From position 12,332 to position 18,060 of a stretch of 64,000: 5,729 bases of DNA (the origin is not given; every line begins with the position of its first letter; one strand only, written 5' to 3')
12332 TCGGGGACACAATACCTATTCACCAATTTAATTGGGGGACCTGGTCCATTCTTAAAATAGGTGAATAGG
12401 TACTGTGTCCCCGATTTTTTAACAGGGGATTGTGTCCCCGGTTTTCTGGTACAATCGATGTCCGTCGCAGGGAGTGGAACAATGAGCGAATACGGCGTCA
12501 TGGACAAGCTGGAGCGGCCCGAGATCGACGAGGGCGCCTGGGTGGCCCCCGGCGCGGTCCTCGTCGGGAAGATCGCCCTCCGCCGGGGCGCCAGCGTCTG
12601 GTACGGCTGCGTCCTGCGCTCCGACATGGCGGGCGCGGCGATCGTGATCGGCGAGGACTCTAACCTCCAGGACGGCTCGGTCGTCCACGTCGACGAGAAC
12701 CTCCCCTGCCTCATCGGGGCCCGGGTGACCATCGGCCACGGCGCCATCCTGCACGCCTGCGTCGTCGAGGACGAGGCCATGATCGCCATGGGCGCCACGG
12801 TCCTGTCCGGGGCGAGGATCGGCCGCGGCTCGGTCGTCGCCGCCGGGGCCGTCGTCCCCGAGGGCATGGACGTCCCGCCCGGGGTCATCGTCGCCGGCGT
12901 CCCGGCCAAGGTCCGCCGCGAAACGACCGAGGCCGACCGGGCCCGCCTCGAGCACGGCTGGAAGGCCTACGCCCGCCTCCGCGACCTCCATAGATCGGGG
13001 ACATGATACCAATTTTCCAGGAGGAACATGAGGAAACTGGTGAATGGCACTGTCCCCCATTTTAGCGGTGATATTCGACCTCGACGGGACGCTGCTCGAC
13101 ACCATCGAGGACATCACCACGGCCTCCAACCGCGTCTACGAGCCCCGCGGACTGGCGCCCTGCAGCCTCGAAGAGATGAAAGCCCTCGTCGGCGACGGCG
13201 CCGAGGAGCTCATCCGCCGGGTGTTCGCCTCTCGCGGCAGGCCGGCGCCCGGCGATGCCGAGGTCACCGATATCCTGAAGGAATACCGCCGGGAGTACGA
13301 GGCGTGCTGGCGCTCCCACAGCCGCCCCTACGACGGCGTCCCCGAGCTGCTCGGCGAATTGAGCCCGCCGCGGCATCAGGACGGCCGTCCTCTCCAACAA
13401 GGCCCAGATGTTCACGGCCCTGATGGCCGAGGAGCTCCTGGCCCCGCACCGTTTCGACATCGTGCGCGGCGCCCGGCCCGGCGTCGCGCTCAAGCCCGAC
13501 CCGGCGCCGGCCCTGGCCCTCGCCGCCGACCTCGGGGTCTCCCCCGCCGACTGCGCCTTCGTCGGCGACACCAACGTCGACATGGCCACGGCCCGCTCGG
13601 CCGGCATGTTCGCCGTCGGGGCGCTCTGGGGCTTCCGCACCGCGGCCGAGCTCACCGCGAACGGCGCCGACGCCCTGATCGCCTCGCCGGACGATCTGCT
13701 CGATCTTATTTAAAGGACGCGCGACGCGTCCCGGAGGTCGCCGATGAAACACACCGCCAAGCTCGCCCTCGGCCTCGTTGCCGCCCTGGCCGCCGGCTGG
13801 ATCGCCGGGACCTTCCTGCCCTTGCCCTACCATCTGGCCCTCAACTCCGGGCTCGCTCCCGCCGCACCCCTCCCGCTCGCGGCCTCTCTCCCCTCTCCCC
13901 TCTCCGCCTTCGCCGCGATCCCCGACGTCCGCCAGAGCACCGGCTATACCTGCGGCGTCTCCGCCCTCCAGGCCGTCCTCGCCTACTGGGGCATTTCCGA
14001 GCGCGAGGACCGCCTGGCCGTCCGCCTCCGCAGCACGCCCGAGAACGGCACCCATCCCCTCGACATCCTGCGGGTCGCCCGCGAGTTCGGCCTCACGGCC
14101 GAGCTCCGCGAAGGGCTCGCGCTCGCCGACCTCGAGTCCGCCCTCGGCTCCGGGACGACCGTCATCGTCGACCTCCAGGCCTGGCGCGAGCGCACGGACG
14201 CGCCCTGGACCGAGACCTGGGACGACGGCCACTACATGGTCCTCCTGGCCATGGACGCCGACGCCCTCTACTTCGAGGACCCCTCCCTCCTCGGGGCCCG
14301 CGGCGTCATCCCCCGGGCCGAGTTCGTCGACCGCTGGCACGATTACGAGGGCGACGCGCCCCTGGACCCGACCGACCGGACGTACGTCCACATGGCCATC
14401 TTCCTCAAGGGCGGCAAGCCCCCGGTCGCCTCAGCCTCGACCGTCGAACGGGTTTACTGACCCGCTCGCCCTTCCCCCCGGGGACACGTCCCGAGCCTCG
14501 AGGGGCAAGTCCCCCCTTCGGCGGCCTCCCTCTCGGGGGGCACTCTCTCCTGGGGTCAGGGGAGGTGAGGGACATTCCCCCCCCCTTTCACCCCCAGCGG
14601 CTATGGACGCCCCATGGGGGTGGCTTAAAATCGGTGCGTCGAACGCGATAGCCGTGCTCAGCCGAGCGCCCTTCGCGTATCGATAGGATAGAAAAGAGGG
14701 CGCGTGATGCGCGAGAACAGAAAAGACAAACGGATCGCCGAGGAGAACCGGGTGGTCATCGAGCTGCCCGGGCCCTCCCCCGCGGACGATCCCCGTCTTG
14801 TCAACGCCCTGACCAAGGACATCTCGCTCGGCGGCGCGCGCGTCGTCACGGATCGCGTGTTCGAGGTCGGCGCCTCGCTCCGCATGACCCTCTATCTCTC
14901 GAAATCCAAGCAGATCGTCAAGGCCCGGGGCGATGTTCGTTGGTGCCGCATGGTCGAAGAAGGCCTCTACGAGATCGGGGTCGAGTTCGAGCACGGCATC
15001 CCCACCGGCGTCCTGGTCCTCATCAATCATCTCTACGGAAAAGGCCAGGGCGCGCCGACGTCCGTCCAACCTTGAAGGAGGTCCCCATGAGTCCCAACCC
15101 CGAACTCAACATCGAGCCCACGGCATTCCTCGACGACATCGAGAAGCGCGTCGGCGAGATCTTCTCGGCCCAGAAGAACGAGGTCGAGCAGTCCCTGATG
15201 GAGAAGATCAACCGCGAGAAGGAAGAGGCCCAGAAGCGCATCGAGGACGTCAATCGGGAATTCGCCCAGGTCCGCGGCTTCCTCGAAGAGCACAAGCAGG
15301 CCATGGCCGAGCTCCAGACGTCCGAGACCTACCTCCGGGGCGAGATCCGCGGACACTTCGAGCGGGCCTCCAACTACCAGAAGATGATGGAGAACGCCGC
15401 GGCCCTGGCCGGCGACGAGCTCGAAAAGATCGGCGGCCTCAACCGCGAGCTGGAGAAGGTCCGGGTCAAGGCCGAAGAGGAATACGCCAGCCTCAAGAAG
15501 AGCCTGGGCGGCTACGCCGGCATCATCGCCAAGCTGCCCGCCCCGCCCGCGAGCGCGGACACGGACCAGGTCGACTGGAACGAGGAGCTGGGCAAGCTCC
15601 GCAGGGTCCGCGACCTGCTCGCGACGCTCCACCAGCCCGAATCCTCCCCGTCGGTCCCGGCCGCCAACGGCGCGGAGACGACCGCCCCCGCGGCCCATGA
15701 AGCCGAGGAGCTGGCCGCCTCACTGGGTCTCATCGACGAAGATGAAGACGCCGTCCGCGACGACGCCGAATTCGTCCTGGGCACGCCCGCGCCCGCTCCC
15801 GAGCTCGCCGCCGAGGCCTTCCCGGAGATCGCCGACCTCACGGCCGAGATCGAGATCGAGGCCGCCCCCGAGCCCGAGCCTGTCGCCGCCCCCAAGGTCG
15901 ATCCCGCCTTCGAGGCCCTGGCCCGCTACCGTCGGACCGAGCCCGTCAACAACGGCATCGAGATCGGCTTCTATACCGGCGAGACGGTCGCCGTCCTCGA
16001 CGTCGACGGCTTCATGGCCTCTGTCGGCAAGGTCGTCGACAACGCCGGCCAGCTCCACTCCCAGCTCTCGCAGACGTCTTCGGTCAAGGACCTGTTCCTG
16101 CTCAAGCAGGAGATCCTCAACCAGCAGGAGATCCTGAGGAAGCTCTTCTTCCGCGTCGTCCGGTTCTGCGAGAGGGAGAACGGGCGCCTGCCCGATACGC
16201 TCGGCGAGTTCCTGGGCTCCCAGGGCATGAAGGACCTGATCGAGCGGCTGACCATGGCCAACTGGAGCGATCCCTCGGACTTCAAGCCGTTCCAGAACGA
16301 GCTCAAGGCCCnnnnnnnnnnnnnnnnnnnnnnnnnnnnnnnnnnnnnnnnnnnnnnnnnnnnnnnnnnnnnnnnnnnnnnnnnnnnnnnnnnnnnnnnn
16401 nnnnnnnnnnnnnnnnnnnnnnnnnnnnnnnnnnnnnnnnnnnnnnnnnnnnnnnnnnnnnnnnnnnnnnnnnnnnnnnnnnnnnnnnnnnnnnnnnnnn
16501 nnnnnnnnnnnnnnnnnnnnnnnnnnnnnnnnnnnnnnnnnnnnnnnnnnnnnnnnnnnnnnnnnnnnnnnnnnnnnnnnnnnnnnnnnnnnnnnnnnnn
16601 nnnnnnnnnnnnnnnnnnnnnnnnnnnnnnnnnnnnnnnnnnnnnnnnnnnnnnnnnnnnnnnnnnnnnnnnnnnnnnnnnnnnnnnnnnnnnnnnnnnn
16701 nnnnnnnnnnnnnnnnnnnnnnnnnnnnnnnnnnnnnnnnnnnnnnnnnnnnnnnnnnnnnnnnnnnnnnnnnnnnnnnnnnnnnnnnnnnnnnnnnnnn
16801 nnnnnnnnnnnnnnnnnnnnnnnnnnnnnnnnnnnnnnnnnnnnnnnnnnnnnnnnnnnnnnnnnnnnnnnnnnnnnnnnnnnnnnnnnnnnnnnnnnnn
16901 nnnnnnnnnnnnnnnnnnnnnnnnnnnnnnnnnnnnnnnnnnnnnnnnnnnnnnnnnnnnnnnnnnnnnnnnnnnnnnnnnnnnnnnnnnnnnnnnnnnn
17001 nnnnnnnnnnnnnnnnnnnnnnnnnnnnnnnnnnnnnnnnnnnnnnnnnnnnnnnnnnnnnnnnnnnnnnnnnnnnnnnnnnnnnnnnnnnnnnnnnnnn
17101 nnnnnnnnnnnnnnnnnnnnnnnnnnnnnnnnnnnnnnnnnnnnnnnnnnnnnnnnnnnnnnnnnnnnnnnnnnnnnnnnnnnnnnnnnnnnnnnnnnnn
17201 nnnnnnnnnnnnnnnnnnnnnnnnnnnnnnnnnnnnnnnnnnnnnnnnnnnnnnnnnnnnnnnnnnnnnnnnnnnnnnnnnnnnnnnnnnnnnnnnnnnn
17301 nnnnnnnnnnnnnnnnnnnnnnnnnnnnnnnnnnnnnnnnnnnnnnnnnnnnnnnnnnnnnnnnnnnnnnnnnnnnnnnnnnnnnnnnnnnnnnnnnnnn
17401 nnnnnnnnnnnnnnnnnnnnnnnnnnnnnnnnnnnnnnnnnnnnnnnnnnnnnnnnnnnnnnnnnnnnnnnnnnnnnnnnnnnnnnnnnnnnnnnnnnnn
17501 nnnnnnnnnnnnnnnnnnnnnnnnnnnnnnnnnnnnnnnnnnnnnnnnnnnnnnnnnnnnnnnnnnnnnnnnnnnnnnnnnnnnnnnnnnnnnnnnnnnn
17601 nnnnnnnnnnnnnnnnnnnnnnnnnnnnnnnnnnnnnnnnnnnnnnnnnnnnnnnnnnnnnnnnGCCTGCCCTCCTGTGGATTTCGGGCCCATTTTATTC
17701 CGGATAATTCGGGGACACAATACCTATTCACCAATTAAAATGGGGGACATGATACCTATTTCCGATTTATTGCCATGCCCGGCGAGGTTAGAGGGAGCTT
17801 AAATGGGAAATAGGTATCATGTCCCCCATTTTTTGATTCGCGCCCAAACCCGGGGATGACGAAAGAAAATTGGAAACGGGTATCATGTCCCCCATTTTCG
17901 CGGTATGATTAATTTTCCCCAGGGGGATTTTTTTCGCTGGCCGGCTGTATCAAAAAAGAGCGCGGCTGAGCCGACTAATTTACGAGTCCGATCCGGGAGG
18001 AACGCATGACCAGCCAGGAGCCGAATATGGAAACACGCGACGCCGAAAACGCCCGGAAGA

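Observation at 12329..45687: Interspersed ~27-nt inverted-repeat family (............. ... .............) at 9 or more mostly intergenic sites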

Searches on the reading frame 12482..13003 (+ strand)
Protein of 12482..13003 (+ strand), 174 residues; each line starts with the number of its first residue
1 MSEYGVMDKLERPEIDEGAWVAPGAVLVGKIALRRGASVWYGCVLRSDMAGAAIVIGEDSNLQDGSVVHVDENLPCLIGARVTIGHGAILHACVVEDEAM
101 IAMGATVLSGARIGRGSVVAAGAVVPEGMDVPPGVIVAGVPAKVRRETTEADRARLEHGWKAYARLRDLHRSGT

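Call 17: find_encoding_contigs(protein=window:12482-13003:+, flank=10000, max_places=10)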
Protein window:12482-13003:+ (174 aa): no gene with exactly this product is on record in the collection.

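Call 55: search_protein_families(library=pfam, proteins=[window:12482-13003:+], max_evalue=0.00001)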
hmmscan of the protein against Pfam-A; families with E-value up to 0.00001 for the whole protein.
window:12482-13003:+ (174 aa): 2 families
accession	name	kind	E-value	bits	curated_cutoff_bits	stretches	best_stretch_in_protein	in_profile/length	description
PF00132.30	Hexapep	-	1.9e-15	56.2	27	1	93-125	2-34/36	Bacterial transferase hexapeptide (six repeats)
PF25084.1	LbH_EIF2B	-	2.8e-07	30.9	54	1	51-135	19-103/105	EIF2B subunit epsilon LbH domain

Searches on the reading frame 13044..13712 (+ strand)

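Call 55: search_protein_families(library=pfam, proteins=[window:13044-13712:+], max_evalue=0.00001)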
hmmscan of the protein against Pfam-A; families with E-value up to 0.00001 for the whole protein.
window:13044-13712:+ (223 aa): 2 families
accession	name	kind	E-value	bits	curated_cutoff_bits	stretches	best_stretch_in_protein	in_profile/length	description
PF13419.12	HAD_2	-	2.1e-14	54.5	23.8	1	9-107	1-92/178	Haloacid dehalogenase-like hydrolase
PF00702.32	Hydrolase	-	1.1e-07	32.9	26.4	1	8-106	3-110/191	haloacid dehalogenase-like hydrolase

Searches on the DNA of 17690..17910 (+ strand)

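Call 16: search_dna_similar(query=window:17690-17910:+, collection=plasmids, mode=distant, max_evalue=0.01)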
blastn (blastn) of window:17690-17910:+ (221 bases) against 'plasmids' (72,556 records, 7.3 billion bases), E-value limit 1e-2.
No match.
